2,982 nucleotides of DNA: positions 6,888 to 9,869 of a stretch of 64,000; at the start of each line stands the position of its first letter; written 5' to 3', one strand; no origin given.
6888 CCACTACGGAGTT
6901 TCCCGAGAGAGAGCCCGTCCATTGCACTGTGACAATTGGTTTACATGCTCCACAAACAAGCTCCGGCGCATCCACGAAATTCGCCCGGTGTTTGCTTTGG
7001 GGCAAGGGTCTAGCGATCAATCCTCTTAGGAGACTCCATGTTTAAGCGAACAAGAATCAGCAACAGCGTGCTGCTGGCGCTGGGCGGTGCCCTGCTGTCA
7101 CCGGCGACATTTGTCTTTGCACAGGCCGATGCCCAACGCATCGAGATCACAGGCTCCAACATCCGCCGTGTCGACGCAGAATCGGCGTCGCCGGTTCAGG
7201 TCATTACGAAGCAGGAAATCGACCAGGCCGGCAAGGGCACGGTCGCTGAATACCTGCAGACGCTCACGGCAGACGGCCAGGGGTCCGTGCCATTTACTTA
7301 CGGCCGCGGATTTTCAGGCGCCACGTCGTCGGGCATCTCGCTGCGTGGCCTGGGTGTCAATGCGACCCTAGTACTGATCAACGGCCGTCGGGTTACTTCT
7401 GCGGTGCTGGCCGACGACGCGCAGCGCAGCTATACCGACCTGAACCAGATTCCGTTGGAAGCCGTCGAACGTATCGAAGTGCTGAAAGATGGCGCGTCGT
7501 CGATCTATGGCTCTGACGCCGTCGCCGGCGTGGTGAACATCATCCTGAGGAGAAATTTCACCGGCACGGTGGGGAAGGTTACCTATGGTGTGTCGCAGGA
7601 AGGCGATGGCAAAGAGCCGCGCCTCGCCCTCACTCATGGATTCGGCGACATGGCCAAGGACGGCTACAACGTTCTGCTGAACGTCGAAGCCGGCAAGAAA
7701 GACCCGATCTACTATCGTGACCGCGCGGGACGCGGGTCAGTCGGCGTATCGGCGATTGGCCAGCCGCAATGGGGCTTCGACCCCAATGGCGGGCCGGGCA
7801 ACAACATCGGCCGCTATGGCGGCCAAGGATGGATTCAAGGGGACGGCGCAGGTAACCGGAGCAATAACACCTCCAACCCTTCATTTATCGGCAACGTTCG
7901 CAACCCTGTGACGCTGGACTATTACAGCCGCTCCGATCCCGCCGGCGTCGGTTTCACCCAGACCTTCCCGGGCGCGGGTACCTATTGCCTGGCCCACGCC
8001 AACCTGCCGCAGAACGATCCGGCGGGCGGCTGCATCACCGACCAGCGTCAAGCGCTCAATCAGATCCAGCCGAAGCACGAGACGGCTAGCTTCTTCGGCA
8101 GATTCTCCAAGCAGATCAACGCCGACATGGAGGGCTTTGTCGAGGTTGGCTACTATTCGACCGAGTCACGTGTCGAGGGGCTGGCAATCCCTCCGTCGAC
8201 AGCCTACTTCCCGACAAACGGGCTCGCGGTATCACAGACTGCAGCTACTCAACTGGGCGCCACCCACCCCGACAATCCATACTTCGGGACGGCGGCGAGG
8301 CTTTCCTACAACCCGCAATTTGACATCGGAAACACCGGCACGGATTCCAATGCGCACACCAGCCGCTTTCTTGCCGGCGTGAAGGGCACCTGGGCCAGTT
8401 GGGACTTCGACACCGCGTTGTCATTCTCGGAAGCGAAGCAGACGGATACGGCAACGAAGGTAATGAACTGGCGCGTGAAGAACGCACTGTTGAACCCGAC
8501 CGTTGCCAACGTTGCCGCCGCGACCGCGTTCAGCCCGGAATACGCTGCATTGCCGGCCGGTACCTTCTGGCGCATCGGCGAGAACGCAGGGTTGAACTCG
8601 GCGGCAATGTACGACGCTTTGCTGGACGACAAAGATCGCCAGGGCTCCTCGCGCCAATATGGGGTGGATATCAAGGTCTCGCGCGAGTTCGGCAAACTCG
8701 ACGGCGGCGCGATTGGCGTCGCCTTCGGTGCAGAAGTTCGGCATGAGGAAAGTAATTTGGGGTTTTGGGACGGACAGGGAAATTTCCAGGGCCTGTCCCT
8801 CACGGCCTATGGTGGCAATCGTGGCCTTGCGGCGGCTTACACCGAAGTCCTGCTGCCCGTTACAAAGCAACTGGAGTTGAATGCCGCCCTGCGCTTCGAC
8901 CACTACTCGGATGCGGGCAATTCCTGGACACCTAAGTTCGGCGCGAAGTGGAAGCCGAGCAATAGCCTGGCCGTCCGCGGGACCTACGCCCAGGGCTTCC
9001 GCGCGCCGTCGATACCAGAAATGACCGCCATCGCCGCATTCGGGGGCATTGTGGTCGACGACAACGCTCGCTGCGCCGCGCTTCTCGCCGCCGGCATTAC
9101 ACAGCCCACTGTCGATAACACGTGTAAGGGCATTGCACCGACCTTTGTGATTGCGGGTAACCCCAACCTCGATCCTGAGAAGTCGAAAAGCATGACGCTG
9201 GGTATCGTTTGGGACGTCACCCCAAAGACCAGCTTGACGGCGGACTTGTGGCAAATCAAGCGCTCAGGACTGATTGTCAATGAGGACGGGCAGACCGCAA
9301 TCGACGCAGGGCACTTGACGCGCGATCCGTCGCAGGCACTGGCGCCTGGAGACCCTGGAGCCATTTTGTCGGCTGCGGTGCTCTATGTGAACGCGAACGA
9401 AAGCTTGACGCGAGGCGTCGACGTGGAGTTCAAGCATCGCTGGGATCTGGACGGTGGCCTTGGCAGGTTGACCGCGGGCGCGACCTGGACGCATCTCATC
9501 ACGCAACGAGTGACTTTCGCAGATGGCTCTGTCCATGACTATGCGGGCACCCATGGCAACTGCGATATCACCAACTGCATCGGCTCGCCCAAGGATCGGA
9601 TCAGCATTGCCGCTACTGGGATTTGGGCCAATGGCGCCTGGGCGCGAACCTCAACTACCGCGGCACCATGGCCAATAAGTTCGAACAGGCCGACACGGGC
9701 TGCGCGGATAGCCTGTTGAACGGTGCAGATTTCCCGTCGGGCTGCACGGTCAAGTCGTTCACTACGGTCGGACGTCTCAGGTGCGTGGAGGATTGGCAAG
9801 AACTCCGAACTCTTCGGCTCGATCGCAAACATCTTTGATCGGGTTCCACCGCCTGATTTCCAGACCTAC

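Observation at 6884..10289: Conserved ~150-nt 5' leader shared by two tandem paralogous TonB-dependent receptor genes: candidate riboswitch-like cis-regulatory RNA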

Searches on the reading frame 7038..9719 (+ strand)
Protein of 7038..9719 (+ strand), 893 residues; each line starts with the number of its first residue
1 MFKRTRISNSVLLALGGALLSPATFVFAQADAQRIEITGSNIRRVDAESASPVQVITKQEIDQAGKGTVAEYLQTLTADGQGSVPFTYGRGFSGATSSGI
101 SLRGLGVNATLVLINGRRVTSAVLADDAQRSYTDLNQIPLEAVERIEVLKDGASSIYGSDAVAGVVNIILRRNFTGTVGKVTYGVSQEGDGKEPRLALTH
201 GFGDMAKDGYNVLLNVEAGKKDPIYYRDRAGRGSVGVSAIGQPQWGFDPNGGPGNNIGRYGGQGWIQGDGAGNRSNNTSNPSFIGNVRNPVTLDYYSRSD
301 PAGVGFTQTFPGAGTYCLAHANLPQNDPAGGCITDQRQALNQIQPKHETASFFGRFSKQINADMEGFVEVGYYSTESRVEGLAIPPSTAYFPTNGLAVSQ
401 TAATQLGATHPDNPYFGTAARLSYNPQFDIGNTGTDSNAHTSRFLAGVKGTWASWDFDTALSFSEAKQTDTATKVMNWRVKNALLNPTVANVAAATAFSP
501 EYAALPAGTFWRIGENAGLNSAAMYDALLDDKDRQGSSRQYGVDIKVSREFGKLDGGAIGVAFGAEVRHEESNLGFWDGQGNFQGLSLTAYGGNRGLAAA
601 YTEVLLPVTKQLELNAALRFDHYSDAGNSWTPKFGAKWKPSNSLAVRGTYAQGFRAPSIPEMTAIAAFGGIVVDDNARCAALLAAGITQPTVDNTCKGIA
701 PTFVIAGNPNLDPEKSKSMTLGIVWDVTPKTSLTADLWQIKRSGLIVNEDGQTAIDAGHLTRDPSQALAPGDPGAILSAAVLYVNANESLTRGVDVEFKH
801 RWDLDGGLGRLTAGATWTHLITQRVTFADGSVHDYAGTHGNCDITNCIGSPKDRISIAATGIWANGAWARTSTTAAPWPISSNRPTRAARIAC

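Call 13: search_protein_families(library=ncbifam, proteins=[window:7038-9719:+])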
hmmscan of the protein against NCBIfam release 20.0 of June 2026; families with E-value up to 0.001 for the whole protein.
window:7038-9719:+ (893 aa): 23 families
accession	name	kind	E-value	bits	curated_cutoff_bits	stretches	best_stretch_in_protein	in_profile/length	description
TIGR01785.1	TonB-hemin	subfamily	8.5e-29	100.5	316.85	2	531-803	292-548/677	TonB-dependent heme/hemoglobin receptor family protein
NF010010.0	PRK13483.1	equivalog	1.5e-28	99.2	927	2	19-181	16-173/660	ligand-gated channel protein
NF010038.0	PRK13513.1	equivalog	8.4e-27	94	942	2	28-173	31-167/659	ligand-gated channel protein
NF007478.2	PRK10064.1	equivalog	6.3e-26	90.8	745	1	15-178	12-168/663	catecholate siderophore receptor CirA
TIGR01779.1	TonB-B12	equivalog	8.6e-26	90.6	599.7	1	16-187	10-170/614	TonB-dependent vitamin B12 receptor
TIGR01786.1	TonB-hemlactrns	subfamily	2.2e-25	89.1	323.75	2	538-806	330-570/719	TonB-dependent hemoglobin/transferrin/lactoferrin family receptor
NF010051.0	PRK13528.1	subfamily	1.6e-22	79.6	583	2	97-193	94-194/727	FepA family TonB-dependent siderophore receptor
NF010048.1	PRK13524.1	subfamily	1.9e-22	79.5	493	2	52-192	56-202/744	FepA family TonB-dependent siderophore receptor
NF010011.0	PRK13484.1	equivalog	3e-20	72.1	1197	2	32-171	30-159/682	IreA family TonB-dependent siderophore receptor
NF007926.1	PRK10641.1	equivalog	5.9e-20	71.3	836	1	27-184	22-167/617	TonB-dependent vitamin B12 receptor BtuB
NF053590.1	TonB_dep_TOL0244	equivalog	2.3e-19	69.5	645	1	47-189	26-158/604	TOL_0244 family TonB-dependent receptor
NF010012.0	PRK13486.1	equivalog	7.9e-18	64.2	924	1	26-186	21-173/696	TonB-dependent receptor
TIGR01782.1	TonB-Xanth-Caul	subfamily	6e-17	61.2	310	2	50-578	24-448/868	TonB-dependent receptor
TIGR01783.1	TonB-siderophor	subfamily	9.4e-16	57.6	223.5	1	51-222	4-156/649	TonB-dependent siderophore receptor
NF050067.1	TonBEntbctnRecCfrA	equivalog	1.2e-15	56.9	1200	1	48-172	42-159/698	TonB-dependent ferric enterobactin receptor CfrA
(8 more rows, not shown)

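Call 14: search_protein_families(library=pfam, proteins=[window:7038-9719:+])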
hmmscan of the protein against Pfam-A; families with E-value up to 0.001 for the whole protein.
window:7038-9719:+ (893 aa): 2 families
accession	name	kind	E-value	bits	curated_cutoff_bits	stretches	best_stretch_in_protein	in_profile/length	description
PF00593.30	TonB_dep_Rec_b-barrel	-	3.3e-37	129.8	27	1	410-869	24-385/436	TonB dependent receptor-like, beta-barrel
PF07715.20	Plug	-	1.3e-22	80.8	23.9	1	48-165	4-107/107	TonB-dependent Receptor Plug Domain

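Call 15: find_homologous_proteins(query=window:7038-9719:+, max_evalue=1e-30)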
Query window:7038-9719:+ (893 aa): 5545 proteins with E <= 1e-30 among 8000 candidates; the best 120 are listed.
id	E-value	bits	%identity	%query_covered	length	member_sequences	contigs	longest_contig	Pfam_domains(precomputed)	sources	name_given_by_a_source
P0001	0.0e+0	2035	100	100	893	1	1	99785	PF07715.21,PF00593.31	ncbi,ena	-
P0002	0.0e+0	1648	83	97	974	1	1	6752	PF07715.21,PF00593.31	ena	-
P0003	0.0e+0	1636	82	97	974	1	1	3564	PF07715.21,PF00593.31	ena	-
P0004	0.0e+0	1521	77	97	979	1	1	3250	PF07715.21,PF00593.31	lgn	-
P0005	0.0e+0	1508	76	97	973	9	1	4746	PF07715.21,PF00593.31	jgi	-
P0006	0.0e+0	1506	76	97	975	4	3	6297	PF07715.21,PF00593.31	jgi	jgi:iron complex outermembrane recepter protein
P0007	0.0e+0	1504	77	97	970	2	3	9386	PF07715.21,PF00593.31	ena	-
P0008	0.0e+0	1503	76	96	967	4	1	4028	PF07715.21,PF00593.31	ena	-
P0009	0.0e+0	1495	76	97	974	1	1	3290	PF07715.21,PF00593.31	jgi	jgi:iron complex outermembrane recepter protein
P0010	0.0e+0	1481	76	97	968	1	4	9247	PF07715.21,PF00593.31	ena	-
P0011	0.0e+0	1480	75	97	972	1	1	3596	PF07715.21,PF00593.31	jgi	jgi:iron complex outermembrane recepter protein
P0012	0.0e+0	1475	74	97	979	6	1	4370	PF07715.21,PF00593.31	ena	-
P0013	0.0e+0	1468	74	97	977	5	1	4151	PF07715.21,PF00593.31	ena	-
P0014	0.0e+0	1467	75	97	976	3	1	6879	PF07715.21,PF00593.31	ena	-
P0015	0.0e+0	1452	75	96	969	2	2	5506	PF07715.21,PF00593.31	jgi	jgi:iron complex outermembrane receptor protein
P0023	0.0e+0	1434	72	96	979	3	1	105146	PF07715.21,PF00593.31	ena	-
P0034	0.0e+0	1416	72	97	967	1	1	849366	PF07715.21,PF00593.31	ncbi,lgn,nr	ncbi:MAG: TonB-dependent receptor [Ideonella sp.]|nr:TonB-dependent receptor [Ideonella sp.]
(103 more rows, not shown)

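Call 17: find_related_loci(query=A2, collection=genome_contigs, flank=4000)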
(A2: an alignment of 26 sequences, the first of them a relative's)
Query A2 (893 aa) in genome_contigs; peptide patterns used: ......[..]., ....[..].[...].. (x = any residue, [..] = any of these).
293 stretches matched a pattern; 254 encode a relative of the query (tblastn E <= 1e-3); the best 80 are kept; 80 distinct loci.
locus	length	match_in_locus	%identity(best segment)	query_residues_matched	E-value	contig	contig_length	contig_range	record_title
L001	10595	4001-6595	71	1-868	0e+0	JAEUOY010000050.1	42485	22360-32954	MAG: Burkholderiaceae bacterium isolate new MAG-211 k141_4319825, whole genome shotgun sequence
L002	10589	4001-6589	72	1-868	0e+0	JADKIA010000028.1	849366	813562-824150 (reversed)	MAG: Ideonella sp. isolate Skiv_18-Q3-R9-52_BATAC.318 tig00287173-10-8480320, whole genome shotgun sequence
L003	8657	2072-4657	68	1-868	0e+0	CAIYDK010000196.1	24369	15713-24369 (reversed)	MAG: uncultured beta proteobacterium isolate LJ-3-4m_bin-1145 genome assembly, contig: bin-1145:196/627, whole genome sh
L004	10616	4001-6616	67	2-868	0e+0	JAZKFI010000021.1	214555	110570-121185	MAG: Pseudomonadota bacterium isolate DC_HB_02_SPN181219-bin070 DCHB02SPN_B070_0_000000000021, whole genome shotgun sequ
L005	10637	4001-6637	66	2-868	0e+0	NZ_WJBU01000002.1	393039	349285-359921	Caenimonas koreensis DSM 17982 strain EMB320 Scaffold2_1, whole genome shotgun sequence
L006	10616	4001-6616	67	2-868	0e+0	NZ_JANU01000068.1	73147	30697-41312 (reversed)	Caenimonas sp. SL110 SL110.Contig68, whole genome shotgun sequence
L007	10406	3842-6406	68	1-868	0e+0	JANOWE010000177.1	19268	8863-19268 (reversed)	MAG: Betaproteobacteria bacterium isolate VAR_35_metabat_502 VAR_35_k141_3549574, whole genome shotgun sequence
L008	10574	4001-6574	68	2-868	0e+0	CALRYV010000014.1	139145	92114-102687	MAG: Ramlibacter sp. 2FC isolate JJ-MEM5D2-223-2-m1-bin341 genome assembly, contig: JJ-MEM5D2-223-C47, whole genome shot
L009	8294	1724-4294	66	2-868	0e+0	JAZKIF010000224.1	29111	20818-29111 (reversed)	MAG: Pseudomonadota bacterium isolate ADI_DC_SW_02_SPN_11032020-bin011 DCSW02SPN_B011_0_000000000224, whole genome shotg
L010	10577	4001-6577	65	2-863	0e+0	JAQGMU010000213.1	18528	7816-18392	MAG: Ramlibacter sp. isolate RYN_569 scaffold_366073, whole genome shotgun sequence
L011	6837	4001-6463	69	33-860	0e+0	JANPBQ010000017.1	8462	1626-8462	MAG: Betaproteobacteria bacterium isolate VAR_78_metabat_634 VAR_78_k141_836411, whole genome shotgun sequence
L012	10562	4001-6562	65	2-863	0e+0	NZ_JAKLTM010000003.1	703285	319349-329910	Ramlibacter paludis strain XY19 3, whole genome shotgun sequence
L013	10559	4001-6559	64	1-860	0e+0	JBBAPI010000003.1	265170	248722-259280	MAG: Rubrivivax sp. isolate EUL_163 ctg3-EUL_163, whole genome shotgun sequence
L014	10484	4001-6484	65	33-860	0e+0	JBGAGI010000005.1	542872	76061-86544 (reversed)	MAG: Rubrivivax sp. isolate MAG_MBR_H125.27 MBRH125-27_opera_contig_98, whole genome shotgun sequence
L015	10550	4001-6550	63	1-866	0e+0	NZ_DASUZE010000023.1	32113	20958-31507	MAG: Piscinibacter sp. isolate SMAG_U1914 k141_1280239, whole genome shotgun sequence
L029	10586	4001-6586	63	1-863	0e+0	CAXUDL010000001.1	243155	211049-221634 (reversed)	MAG TPA_asm: uncultured Rhizobacter sp. isolate public_SRR11456914_metawrap_bin.2 genome assembly, contig: public_SRR114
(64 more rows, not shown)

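Call 22: find_related_loci(query=A2, collection=metagenome_contigs, flank=4000)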
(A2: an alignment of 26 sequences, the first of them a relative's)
Query A2 (893 aa) in metagenome_contigs; peptide patterns used: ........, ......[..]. (x = any residue, [..] = any of these).
316 stretches matched a pattern; 262 encode a relative of the query (tblastn E <= 1e-3); the best 80 are kept; 80 distinct loci.
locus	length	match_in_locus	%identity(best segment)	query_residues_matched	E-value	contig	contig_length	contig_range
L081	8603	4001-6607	76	1-868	0e+0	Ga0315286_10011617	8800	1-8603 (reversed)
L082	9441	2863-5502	73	1-868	0e+0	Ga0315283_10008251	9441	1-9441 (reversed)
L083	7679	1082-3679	74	1-868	0e+0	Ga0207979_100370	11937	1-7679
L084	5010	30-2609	74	1-868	0e+0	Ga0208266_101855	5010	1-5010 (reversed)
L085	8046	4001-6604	73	1-868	0e+0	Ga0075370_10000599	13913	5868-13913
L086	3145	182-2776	71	1-868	0e+0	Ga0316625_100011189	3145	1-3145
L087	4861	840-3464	72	1-868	0e+0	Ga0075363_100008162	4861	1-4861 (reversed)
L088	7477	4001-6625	72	1-868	0e+0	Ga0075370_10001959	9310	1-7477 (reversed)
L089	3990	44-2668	72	1-868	0e+0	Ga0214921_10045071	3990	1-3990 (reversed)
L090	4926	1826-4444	68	1-868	0e+0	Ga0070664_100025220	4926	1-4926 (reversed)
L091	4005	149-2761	69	1-868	0e+0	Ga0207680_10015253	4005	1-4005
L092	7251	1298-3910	69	1-868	0e+0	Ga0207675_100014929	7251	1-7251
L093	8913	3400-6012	69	1-868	0e+0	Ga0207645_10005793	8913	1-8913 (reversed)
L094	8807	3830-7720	69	2-868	0e+0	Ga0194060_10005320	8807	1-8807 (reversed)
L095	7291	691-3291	69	1-868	0e+0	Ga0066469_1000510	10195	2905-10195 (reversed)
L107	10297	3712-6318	65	1-883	0e+0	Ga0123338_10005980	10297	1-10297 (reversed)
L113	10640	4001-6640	65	1-868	0e+0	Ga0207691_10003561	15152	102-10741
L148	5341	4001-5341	70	1-439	0e+0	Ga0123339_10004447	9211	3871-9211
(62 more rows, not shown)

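Call 45: find_encoding_contigs(protein=P0001, flank=10000, max_places=3)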
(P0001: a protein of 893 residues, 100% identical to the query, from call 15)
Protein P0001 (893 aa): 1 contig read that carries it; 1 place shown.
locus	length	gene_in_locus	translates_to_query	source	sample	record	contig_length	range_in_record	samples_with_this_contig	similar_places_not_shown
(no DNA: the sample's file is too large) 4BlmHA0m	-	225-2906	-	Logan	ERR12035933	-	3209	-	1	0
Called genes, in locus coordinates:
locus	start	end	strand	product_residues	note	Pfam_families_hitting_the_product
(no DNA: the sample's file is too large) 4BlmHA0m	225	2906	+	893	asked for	PF07715:Plug, PF00593:TonB_dep_Rec_b-barrel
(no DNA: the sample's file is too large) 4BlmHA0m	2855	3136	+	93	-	-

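Call 48: search_protein_families(library=pfam, proteins=[L107:1712-3301:+, L107:1440-2390:+, L148:2-1972:+, L113:6961-7833:+, L113:7837-8781:+, L029:8921-9397:+, L029:9401-9898:+, L029:413-1912:+, L001:175-2757:+], max_evalue=0.00001)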
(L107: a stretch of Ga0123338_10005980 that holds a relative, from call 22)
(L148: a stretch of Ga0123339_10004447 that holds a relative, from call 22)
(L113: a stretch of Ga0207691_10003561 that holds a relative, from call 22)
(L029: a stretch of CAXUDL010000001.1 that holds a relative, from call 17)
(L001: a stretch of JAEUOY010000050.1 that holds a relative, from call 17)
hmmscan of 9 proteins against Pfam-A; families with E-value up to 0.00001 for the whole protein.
L107:1712-3301:+ (530 aa): 2 families
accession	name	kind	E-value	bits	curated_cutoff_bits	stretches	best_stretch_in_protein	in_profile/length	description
PF17676.7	Peptidase_S66C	-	4.6e-31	108.4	23.7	1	402-518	1-120/120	LD-carboxypeptidase C-terminal domain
PF02016.21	Peptidase_S66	-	7.8e-18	65.2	25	1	236-352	3-120/121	LD-carboxypeptidase N-terminal domain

L107:1440-2390:+ (317 aa): 2 families
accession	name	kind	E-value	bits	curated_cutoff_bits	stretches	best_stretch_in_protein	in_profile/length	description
PF14437.12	MafB19-deam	-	6.9e-33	114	27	1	130-280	2-142/142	MafB19-like deaminase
PF00383.29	dCMP_cyt_deam_1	-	3.5e-27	94.7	25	1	130-232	3-101/102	Cytidine and deoxycytidylate deaminase zinc-binding region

L148:2-1972:+ (657 aa): 4 families
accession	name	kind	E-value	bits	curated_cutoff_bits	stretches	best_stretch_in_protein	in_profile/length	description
PF00958.27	GMP_synt_C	-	3.8e-42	142.7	27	1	568-656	4-92/92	GMP synthase C terminal domain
PF00117.34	GATase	-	1.2e-35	123.3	22.8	1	136-324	1-188/190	Glutamine amidotransferase class-I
PF02540.23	NAD_synthase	-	2.9e-09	36.8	21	1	348-386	14-53/242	NAD synthase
PF07722.19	Peptidase_C26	-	3.4e-09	37.2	20.5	1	188-308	89-219/219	Peptidase C26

L113:6961-7833:+ (291 aa): 1 family
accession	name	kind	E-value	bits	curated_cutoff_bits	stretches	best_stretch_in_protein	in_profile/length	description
PF03544.19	TonB_C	-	4e-09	37.3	24.6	1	220-289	4-78/79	Gram-negative bacterial TonB protein C-terminal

L113:7837-8781:+ (315 aa): 1 family
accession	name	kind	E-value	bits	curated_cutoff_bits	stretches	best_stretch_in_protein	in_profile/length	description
PF01618.21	MotA_ExbB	-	1.6e-31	109.1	22.9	1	191-292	23-124/127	MotA/TolQ/ExbB proton channel family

L029:8921-9397:+ (159 aa): 1 family
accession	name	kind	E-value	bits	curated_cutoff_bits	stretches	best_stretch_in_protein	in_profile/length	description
PF02472.21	ExbD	-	2.2e-29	102.6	25.4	1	33-155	5-127/128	Biopolymer transport protein ExbD/TolR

L029:9401-9898:+ (166 aa): 1 family
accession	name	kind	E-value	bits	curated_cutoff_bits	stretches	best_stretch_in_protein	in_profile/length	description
PF02472.21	ExbD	-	3.3e-23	82.6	25.4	1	38-159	3-124/128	Biopolymer transport protein ExbD/TolR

L029:413-1912:+ (500 aa): 1 family
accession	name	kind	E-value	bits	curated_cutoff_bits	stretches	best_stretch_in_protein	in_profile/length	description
PF00528.27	BPD_transp_1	-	9.5e-23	81.3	26.4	1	286-489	2-183/184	Binding-protein-dependent transport system inner membrane component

L001:175-2757:+ (861 aa): 5 families
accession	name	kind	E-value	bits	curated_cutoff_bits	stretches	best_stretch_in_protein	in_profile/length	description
PF00005.33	ABC_tran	-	2.5e-61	206.7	25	2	628-783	2-137/137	ABC transporter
PF08352.17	oligo_HPY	-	3.4e-25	88.6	27.1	1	480-544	1-65/65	Oligopeptide/dipeptide transporter, C-terminal region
PF02463.25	SMC_N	-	1.9e-12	47.6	40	1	283-474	27-212/220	RecF/RecN/SMC N terminal domain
PF13304.12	AAA_21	-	5.1e-12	46.9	27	0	752-818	235-303/304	AAA domain, putative AbiEii toxin, Type IV TA system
PF13401.12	AAA_22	-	1e-10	42.4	27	0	640-811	8-121/130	AAA domain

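Call 71: search_solved_structures(query=P0002, max_evalue=1e-10)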
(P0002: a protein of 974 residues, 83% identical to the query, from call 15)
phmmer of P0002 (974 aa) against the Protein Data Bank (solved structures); distinct sequences matched with E-value up to 1e-10: 17.
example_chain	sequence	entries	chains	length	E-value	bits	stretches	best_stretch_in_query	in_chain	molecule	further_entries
2hdf_A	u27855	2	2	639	6.2e-20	74.1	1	40-177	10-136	Colicin I receptor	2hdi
9nn6_A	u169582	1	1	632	7.1e-20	73.9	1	97-177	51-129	Colicin I receptor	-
5fr8_A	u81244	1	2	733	1.2e-18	69.9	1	51-210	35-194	TONB-DEPENDENT SIDEROPHORE RECEPTOR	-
1fep_A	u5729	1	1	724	1.5e-15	59.7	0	93-177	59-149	FERRIC ENTEROBACTIN RECEPTOR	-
5fp2_A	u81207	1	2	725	3.4e-14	55.1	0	53-176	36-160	FERRIC ENTEROBACTIN RECEPTOR PIRA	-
3rgn_A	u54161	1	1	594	4.5e-14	54.7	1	37-190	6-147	Vitamin B12 transporter BtuB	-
3rgm_A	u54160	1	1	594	8e-14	53.9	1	37-190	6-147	Vitamin B12 transporter BtuB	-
1nqf_A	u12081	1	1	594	1.1e-13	53.4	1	37-190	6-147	Vitamin B12 receptor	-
1nqe_A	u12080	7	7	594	1.3e-13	53.2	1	37-190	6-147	Vitamin B12 receptor | Vitamin B12 transporter btuB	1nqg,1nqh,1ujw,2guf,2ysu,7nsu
3m8b_A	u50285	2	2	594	2.1e-13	52.5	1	42-190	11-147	Vitamin B12 transporter btuB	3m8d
2gsk_A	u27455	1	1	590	2.4e-13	52.3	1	41-190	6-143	Vitamin B12 transporter btuB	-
6r1f_A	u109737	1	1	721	4.6e-13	51.4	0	49-178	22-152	Ferric enterobactin receptor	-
6i2j_A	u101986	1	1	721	4.8e-13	51.3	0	49-178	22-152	Ferric enterobactin receptor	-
5mzs_A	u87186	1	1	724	4.8e-13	51.3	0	35-178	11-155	Ferric enterobactin receptor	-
5out_A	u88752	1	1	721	6.2e-13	51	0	49-178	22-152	Ferric enterobactin receptor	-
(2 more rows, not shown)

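Call 78: find_encoding_contigs(protein=P0034, flank=10000, max_places=2)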
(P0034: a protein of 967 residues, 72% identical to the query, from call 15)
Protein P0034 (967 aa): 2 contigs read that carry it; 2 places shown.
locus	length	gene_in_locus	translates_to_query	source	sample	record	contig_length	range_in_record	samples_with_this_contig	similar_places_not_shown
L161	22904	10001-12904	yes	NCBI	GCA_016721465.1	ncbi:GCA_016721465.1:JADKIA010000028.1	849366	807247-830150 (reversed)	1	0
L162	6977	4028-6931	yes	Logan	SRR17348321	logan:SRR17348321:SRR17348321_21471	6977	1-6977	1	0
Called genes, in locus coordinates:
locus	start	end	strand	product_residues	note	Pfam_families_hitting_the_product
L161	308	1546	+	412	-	PF13289:SIR2_2 (weak)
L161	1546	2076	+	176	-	-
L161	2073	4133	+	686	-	PF02463:SMC_N, PF13175:AAA_15, PF13476:AAA_23, PF13555:AAA_29, PF13304:AAA_21 (faint)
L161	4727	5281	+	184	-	PF00383:dCMP_cyt_deam_1, PF14437:MafB19-deam, PF14439:Bd3614-deam (weak)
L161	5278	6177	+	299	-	PF02016:Peptidase_S66, PF17676:Peptidase_S66C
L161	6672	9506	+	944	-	PF07715:Plug, PF00593:TonB_dep_Rec_b-barrel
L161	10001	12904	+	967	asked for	PF07715:Plug, PF00593:TonB_dep_Rec_b-barrel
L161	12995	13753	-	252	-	PF00106:adh_short, PF08659:KR (faint), PF13561:adh_short_C2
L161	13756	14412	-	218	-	PF00406:ADK, PF13207:AAA_17, PF17213:Hydin_ADK (faint), PF05191:ADK_lid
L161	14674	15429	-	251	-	PF02348:CTP_transf_3, PF12804:NTP_transf_3 (weak)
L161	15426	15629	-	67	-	PF03966:Trm112p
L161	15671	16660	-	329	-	PF02606:LpxK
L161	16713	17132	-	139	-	PF02472:ExbD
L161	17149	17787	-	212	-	PF01618:MotA_ExbB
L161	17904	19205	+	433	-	PF13742:tRNA_anti_2, PF01336:tRNA_anti-codon (weak), PF02601:Exonuc_VII_L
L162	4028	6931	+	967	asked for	PF07715:Plug, PF00593:TonB_dep_Rec_b-barrel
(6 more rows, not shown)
